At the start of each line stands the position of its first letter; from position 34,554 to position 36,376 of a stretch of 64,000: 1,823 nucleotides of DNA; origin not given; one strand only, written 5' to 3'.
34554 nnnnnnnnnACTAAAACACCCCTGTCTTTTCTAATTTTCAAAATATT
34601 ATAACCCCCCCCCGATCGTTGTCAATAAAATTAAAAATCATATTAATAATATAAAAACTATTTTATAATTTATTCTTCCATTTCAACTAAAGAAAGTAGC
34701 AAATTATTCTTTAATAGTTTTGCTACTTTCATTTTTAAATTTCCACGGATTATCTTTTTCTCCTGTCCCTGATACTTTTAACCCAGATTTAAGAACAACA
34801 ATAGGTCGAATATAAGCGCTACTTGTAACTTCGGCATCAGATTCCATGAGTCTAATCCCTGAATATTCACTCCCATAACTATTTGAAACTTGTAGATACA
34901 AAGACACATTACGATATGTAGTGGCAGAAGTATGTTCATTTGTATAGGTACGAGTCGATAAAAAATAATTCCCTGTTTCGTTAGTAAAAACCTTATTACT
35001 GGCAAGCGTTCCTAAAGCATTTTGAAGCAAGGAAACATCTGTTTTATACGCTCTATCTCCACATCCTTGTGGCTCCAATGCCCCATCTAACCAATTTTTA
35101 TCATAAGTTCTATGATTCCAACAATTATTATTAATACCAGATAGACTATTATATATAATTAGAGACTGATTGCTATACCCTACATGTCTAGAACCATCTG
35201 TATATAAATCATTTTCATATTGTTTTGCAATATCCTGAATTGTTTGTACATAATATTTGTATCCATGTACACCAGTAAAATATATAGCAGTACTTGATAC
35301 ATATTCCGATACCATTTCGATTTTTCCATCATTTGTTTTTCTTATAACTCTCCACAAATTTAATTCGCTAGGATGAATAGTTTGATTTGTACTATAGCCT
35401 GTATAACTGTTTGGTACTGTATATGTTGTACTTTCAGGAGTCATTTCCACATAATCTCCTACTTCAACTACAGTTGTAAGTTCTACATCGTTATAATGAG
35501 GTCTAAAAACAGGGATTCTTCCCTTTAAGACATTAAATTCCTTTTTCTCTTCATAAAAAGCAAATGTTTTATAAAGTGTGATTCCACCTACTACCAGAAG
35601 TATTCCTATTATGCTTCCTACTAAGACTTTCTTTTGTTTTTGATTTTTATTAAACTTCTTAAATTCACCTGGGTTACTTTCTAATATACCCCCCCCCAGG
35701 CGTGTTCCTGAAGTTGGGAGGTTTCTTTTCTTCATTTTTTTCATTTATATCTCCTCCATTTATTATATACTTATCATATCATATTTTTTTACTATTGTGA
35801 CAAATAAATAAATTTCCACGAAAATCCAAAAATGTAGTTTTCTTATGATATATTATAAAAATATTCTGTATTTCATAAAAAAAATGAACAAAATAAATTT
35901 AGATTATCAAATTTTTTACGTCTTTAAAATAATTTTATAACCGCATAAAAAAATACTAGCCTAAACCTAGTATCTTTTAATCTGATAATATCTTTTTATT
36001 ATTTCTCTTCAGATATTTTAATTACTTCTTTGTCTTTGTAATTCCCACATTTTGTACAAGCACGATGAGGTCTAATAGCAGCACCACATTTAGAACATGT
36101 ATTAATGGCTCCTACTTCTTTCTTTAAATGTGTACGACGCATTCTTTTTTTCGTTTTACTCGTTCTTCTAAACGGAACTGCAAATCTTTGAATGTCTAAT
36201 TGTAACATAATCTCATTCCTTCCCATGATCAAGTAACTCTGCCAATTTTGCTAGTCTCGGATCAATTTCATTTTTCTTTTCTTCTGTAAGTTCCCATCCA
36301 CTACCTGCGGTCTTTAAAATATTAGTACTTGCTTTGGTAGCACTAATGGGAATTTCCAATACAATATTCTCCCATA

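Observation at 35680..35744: Second G9 tract, inside codons 17-19 of the adjacent surface-protein gene: a translational ON/OFF switch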

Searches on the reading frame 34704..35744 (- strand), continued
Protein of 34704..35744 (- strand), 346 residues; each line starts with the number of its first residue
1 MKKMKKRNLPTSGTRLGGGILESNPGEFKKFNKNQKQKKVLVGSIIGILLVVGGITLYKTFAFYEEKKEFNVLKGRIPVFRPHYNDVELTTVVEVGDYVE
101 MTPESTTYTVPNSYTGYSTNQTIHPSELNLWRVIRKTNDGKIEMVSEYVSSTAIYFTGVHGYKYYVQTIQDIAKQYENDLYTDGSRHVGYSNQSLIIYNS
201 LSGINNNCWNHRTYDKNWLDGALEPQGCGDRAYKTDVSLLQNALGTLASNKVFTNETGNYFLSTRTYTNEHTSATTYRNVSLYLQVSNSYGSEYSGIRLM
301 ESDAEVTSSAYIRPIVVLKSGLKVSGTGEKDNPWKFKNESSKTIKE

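Call 76: search_protein_families(library=pfam, proteins=[P0245, P0251, P0153, P0180, P0226, P0237, P0158, P0145, P0173, P0200], max_evalue=0.001)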
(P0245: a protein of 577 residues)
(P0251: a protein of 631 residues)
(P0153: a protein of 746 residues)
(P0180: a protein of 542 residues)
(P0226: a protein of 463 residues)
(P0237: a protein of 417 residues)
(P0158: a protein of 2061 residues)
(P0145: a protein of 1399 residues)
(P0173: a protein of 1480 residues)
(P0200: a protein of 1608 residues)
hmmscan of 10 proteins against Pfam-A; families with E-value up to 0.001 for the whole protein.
P0245 (577 aa): 1 family
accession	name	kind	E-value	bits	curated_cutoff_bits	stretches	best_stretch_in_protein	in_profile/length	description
PF18998.6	Flg_new_2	-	5.8e-09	36.3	23.6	0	298-356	20-72/73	Divergent InlB B-repeat domain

P0251 (631 aa): 4 families
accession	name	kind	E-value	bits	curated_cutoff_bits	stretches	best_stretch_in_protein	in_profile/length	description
PF02368.24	Big_2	-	7.7e-13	48.7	22.8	2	387-440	17-74/79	Bacterial Ig-like domain (group 2)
PF21461.3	HL_N-beta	-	7.1e-05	23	27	1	301-341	5-44/57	Hyaluronate lyase, N-terminal beta-sheet domain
PF22359.2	Big-like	-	0.00015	22.4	27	0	310-341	3-34/48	Bacterial Ig-like domain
PF18607.7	HTH_54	-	0.00079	20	32.3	0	289-338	18-67/92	ParA helix turn helix domain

P0153 (746 aa): 0 families

P0180 (542 aa): 3 families
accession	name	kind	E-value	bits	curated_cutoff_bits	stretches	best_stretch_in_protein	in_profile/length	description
PF14200.12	RicinB_lectin_2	-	1.6e-26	93.2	25.6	2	435-526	2-89/89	Ricin-type beta-trefoil lectin domain-like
PF09479.16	Flg_new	-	2.1e-15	57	27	1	321-389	1-64/65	Listeria-Bacteroides repeat domain (List_Bact_rpt)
PF00652.28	Ricin_B_lectin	-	9.4e-12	45.6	29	1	398-536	3-126/126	Ricin-type beta-trefoil lectin domain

P0226 (463 aa): 0 families

P0237 (417 aa): 2 families
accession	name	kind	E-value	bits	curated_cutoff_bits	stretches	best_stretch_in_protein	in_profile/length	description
PF21461.3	HL_N-beta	-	4e-08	33.4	27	1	314-353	13-50/57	Hyaluronate lyase, N-terminal beta-sheet domain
PF02368.24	Big_2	-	6.2e-06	26.5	22.8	1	314-357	35-78/79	Bacterial Ig-like domain (group 2)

P0158 (2061 aa): 2 families
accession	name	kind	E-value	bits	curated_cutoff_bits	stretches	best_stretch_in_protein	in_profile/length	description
PF09479.16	Flg_new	-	3.4e-53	178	27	5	942-1000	10-65/65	Listeria-Bacteroides repeat domain (List_Bact_rpt)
PF18998.6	Flg_new_2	-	5.1e-06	26.8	23.6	1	1392-1456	6-72/73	Divergent InlB B-repeat domain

P0145 (1399 aa): 4 families
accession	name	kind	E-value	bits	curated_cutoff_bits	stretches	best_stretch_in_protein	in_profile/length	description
PF25788.1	Ig_Rha78A_N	-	2.9e-07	31.1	27.4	0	1111-1145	69-103/105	Rha78A-like, N-terminal immunoglobulin domain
PF16655.11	PhoD_N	-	3e-07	31.3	30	0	786-835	44-89/90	PhoD-like phosphatase, N-terminal domain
PF16656.11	Pur_ac_phosph_N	-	6.9e-05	23.8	30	0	566-609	44-85/93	Purple acid Phosphatase, N-terminal domain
PF00041.27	fn3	-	0.00038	21.1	25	0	762-827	14-75/84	Fibronectin type III domain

P0173 (1480 aa): 1 family
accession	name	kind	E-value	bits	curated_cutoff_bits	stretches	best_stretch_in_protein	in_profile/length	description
PF09479.16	Flg_new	-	1.4e-14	54.4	27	1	571-638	1-64/65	Listeria-Bacteroides repeat domain (List_Bact_rpt)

P0200 (1608 aa): 0 families

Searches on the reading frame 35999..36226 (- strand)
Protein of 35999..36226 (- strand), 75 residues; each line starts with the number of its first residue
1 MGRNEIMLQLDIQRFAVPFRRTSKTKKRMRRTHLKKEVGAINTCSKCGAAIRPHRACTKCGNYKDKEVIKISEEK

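Call 16: find_encoding_contigs(protein=window:35999-36226:-, flank=3000, max_places=10)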
Protein window:35999-36226:- (75 aa): 21 contigs read that carry it; 10 places shown.
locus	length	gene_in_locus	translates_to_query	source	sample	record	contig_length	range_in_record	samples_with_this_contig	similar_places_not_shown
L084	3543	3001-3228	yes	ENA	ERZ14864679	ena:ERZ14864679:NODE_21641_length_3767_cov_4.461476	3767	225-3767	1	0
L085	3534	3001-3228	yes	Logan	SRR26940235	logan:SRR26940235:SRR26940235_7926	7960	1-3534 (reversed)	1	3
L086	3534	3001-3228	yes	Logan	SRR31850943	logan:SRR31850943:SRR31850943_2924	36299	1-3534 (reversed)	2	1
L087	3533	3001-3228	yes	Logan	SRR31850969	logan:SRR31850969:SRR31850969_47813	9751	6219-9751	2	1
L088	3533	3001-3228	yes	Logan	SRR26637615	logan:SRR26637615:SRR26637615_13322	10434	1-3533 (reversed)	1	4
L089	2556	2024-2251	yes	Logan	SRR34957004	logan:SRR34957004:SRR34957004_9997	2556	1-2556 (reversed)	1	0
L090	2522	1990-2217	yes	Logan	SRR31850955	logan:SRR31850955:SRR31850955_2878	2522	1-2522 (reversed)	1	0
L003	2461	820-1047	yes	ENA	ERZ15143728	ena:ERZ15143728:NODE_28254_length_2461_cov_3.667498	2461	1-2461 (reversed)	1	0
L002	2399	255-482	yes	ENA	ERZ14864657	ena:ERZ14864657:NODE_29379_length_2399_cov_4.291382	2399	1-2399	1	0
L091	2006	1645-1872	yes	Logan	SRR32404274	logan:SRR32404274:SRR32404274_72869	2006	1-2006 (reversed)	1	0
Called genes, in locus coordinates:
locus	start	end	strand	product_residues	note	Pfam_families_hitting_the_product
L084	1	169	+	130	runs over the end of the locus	?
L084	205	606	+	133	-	-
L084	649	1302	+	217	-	-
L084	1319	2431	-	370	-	PF05636:HIGH_NTase1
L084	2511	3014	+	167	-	PF02620:YceD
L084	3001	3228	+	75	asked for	PF01783:Ribosomal_L32p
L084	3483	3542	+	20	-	?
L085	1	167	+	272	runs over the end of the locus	PF01149:Fapy_DNA_glyco, PF06831:H2TH, PF06827:zf-FPG_IleRS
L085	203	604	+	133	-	-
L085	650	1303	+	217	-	-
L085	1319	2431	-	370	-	PF05636:HIGH_NTase1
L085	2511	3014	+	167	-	PF02620:YceD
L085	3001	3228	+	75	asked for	PF01783:Ribosomal_L32p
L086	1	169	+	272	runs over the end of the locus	PF01149:Fapy_DNA_glyco, PF06831:H2TH, PF06827:zf-FPG_IleRS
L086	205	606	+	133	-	-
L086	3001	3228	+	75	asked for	PF01783:Ribosomal_L32p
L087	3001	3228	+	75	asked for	PF01783:Ribosomal_L32p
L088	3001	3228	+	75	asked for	PF01783:Ribosomal_L32p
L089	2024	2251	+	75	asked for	PF01783:Ribosomal_L32p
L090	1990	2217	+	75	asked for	PF01783:Ribosomal_L32p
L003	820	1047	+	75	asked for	PF01783:Ribosomal_L32p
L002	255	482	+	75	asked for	PF01783:Ribosomal_L32p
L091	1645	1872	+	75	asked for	PF01783:Ribosomal_L32p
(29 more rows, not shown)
